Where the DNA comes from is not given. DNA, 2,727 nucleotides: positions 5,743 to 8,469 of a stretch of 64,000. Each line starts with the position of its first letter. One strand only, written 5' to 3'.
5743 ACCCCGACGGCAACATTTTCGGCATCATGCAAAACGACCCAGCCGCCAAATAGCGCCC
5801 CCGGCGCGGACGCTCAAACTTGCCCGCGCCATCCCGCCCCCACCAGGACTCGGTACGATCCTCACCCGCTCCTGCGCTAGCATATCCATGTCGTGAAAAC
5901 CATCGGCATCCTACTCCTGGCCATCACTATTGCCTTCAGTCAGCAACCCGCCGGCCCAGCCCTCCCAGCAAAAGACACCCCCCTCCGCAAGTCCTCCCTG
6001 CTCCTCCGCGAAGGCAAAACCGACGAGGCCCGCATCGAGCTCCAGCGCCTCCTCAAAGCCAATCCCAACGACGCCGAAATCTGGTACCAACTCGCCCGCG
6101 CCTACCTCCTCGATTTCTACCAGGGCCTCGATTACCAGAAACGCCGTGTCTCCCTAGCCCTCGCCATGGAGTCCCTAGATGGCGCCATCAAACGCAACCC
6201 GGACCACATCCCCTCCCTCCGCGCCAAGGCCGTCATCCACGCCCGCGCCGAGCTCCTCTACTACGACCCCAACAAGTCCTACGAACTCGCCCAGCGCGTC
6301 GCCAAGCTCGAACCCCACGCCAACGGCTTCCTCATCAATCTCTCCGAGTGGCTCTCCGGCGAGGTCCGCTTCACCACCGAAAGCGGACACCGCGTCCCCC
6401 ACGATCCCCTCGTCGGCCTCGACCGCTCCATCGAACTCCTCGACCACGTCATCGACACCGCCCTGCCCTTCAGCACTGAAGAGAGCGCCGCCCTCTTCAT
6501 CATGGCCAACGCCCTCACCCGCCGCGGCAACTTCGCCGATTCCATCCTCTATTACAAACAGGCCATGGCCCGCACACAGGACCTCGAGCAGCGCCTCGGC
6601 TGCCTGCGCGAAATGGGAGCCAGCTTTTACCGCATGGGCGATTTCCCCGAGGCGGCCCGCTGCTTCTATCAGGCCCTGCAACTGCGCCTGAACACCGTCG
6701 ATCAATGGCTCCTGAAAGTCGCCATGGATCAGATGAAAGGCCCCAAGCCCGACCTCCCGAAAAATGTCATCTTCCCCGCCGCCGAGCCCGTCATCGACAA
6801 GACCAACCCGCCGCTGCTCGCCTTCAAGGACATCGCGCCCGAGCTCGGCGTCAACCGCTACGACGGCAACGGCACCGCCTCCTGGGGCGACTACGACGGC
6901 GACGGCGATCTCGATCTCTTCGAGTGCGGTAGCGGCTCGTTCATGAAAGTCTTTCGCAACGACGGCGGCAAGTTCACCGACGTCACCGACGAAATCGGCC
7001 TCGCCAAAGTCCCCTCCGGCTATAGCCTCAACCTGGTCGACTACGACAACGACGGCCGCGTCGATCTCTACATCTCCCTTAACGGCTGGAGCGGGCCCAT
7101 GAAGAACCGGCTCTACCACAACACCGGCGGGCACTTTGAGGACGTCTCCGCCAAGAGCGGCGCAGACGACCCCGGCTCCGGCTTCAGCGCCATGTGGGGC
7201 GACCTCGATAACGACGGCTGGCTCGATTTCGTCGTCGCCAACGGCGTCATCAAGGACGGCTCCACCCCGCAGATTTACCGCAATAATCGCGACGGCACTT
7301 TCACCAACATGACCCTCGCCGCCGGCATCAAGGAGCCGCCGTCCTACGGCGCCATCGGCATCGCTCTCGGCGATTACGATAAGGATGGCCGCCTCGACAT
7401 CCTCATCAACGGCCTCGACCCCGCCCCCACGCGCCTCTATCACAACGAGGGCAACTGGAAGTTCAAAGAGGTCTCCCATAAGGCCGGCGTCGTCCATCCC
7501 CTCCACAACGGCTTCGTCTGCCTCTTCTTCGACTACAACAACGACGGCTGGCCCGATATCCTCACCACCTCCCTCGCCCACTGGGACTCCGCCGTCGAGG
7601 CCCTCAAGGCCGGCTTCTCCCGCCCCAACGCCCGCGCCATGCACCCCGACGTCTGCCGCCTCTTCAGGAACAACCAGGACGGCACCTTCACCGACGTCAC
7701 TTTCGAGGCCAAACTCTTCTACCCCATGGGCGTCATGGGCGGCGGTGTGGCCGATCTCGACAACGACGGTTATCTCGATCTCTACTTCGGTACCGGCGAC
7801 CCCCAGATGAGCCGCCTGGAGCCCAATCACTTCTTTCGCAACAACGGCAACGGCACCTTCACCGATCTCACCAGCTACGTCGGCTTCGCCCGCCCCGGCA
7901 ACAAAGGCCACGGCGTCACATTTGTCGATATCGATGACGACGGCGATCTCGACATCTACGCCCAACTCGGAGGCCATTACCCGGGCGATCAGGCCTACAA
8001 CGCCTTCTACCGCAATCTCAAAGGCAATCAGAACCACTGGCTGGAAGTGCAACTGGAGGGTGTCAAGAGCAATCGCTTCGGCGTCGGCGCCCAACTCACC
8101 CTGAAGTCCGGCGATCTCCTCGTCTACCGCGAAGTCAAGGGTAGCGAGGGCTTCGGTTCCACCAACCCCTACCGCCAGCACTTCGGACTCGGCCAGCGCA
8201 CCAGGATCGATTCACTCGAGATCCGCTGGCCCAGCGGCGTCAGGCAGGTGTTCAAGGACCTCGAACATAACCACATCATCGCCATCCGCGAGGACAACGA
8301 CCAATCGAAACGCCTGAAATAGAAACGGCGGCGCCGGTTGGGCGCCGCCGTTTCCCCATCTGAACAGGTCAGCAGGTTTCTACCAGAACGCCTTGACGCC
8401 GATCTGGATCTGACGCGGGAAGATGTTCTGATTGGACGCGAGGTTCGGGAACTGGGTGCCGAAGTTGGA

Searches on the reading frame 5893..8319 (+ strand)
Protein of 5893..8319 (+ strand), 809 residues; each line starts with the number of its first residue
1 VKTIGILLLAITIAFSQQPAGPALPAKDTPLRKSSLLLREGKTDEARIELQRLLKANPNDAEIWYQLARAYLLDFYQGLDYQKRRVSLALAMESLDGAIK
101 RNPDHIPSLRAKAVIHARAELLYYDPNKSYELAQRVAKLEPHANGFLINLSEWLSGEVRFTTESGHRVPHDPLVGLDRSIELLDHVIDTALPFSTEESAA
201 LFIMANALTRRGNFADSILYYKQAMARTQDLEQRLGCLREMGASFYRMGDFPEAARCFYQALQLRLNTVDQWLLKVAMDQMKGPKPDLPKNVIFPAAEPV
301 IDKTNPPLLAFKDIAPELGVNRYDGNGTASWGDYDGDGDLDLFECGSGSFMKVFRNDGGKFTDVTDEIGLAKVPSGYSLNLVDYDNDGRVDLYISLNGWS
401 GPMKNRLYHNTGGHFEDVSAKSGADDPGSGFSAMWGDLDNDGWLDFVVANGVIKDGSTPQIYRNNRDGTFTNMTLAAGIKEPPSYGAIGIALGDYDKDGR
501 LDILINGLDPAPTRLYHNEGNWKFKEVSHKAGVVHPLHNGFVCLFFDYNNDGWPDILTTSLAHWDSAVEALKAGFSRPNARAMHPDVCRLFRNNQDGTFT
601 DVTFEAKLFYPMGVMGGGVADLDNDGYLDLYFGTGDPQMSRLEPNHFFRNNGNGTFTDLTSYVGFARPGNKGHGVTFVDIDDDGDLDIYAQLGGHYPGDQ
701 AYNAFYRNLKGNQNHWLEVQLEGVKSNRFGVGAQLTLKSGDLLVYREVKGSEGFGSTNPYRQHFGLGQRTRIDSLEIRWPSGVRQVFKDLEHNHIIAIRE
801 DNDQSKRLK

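Call 28: search_protein_families(library=pfam, proteins=[window:5893-8319:+], max_evalue=0.0001)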
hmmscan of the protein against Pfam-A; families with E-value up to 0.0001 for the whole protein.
window:5893-8319:+ (809 aa): 12 families
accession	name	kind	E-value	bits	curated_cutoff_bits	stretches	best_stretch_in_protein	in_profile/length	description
PF13517.12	FG-GAP_3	-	1e-49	167.4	26.9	5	621-689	1-60/61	FG-GAP-like repeat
PF07593.17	UnbV_ASPIC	-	1.4e-19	70.2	23.4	1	730-795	1-66/68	ASPIC and UnbV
PF01839.29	FG-GAP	-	5.4e-11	42.6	22.1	0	430-450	2-22/37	FG-GAP repeat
PF13428.12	TPR_14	-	4.9e-10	39.5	23.5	1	35-70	9-44/44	Tetratricopeptide repeat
PF07719.23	TPR_2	-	4.7e-09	36.1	27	0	238-264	4-30/34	Tetratricopeptide repeat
PF13414.12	TPR_11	-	1.3e-08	34.8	26.8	0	39-72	6-39/42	TPR repeat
PF13432.12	TPR_16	-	3.5e-07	31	32.7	0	33-72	3-42/65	Tetratricopeptide repeat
PF13424.12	TPR_12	-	7e-07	29.8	30.1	1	200-265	5-75/77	Tetratricopeptide repeat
PF00515.34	TPR_1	-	1.2e-06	28.6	27.8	0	240-265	6-31/34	Tetratricopeptide repeat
PF13374.12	TPR_10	-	2.6e-06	27.7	27.5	0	235-265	2-32/42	Tetratricopeptide repeat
PF13431.12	TPR_17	-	2.8e-06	27.6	24.4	0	50-72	2-24/34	Tetratricopeptide repeat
PF14559.12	TPR_19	-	2.7e-05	24.8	25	0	37-72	1-36/68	Tetratricopeptide repeat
